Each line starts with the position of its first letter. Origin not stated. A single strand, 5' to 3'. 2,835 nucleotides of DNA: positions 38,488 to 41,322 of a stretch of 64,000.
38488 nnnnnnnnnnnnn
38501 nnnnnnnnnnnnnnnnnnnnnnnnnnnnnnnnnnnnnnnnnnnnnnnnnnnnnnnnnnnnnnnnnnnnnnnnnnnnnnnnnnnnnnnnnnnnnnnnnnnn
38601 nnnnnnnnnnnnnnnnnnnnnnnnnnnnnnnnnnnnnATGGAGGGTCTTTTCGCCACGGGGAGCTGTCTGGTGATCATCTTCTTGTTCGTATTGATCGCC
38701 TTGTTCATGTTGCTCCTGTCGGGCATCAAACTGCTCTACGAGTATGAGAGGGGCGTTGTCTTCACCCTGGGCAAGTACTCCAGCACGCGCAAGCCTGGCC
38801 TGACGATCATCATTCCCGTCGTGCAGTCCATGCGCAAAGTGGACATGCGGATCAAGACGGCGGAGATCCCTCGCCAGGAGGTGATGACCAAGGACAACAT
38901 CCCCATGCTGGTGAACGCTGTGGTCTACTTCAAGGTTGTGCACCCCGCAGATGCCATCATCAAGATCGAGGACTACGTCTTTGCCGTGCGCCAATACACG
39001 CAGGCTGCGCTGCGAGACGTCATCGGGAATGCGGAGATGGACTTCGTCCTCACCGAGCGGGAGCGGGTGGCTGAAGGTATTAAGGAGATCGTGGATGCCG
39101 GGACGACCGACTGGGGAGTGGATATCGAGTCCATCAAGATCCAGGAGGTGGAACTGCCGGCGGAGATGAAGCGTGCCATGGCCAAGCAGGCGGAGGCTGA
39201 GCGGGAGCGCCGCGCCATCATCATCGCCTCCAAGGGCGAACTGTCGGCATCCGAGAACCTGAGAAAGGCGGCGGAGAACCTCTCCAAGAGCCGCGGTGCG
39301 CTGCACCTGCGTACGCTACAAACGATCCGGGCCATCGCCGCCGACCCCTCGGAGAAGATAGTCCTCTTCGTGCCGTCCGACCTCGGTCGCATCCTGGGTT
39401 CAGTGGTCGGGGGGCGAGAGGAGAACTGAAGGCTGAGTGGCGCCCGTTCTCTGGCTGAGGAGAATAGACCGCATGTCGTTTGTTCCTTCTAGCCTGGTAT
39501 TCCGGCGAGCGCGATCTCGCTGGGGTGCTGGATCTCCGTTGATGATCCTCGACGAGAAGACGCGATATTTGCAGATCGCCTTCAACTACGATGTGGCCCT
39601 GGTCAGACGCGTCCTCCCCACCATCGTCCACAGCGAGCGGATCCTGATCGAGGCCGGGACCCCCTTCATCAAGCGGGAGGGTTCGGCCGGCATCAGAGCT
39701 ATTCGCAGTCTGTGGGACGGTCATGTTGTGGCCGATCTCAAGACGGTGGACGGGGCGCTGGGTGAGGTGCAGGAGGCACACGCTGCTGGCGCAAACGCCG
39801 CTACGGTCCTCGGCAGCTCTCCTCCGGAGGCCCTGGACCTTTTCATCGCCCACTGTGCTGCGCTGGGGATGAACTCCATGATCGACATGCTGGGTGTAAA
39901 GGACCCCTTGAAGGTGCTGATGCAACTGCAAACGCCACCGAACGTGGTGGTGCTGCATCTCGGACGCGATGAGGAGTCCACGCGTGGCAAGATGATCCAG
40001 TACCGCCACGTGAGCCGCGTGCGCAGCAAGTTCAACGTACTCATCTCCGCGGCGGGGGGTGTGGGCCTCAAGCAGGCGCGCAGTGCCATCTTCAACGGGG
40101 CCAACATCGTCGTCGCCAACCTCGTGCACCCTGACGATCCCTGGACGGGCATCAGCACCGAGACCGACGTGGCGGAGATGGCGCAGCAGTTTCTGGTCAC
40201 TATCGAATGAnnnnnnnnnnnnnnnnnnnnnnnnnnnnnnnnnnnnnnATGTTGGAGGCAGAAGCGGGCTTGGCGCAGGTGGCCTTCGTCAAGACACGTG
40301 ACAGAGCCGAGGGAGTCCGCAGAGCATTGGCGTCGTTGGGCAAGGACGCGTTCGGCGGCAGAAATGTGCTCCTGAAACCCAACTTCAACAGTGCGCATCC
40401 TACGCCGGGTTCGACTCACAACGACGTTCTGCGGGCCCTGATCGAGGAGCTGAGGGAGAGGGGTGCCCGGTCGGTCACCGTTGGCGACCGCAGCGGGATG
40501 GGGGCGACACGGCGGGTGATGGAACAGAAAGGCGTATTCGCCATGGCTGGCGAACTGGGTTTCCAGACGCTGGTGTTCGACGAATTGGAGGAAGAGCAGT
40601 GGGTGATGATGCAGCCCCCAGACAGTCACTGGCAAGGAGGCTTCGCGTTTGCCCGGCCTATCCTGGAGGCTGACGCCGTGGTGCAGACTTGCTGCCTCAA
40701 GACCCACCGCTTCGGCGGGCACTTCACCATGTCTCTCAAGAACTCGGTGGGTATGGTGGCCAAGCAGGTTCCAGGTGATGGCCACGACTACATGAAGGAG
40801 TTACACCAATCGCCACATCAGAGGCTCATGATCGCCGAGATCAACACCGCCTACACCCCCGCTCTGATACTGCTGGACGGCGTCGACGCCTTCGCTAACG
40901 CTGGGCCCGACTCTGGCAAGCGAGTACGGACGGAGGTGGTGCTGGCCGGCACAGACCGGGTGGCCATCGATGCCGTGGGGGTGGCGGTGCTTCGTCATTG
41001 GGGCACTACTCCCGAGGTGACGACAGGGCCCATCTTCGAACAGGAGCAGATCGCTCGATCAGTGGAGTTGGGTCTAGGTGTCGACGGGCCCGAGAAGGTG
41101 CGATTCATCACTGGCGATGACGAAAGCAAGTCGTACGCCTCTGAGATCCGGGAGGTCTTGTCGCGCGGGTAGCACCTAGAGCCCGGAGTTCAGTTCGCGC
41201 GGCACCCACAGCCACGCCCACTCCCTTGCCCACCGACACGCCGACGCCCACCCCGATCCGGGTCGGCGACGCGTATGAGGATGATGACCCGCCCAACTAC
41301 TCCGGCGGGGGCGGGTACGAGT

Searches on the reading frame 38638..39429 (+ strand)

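Call 56: search_protein_families(library=pfam, proteins=[window:38638-39429:+], max_evalue=0.0001)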
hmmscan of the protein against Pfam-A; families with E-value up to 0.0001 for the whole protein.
window:38638-39429:+ (263 aa): 2 families
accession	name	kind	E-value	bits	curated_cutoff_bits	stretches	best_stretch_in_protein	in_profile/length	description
PF01145.31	Band_7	-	1.3e-37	130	23.6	1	35-201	5-175/176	SPFH domain / Band 7 family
PF13421.11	Band_7_1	-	1.1e-05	25.6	24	1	98-186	118-208/211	SPFH domain-Band 7 family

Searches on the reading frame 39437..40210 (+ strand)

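Call 56: search_protein_families(library=pfam, proteins=[window:39437-40210:+], max_evalue=0.0001)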
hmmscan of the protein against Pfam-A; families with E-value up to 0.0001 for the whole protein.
window:39437-40210:+ (257 aa): 1 family
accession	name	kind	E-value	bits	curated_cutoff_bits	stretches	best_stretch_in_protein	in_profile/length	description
PF00215.30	OMPdecase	-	1.2e-10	42.2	27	1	67-226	25-203/221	Orotidine 5'-phosphate decarboxylase / HUMPS family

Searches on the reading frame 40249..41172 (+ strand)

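Call 56: search_protein_families(library=pfam, proteins=[window:40249-41172:+], max_evalue=0.0001)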
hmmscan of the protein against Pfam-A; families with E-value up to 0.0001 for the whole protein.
window:40249-41172:+ (307 aa): 1 family
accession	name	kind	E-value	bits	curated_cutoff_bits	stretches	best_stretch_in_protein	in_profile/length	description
PF04015.17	DUF362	-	3.4e-43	148.5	24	1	40-245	1-199/200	Domain of unknown function (DUF362)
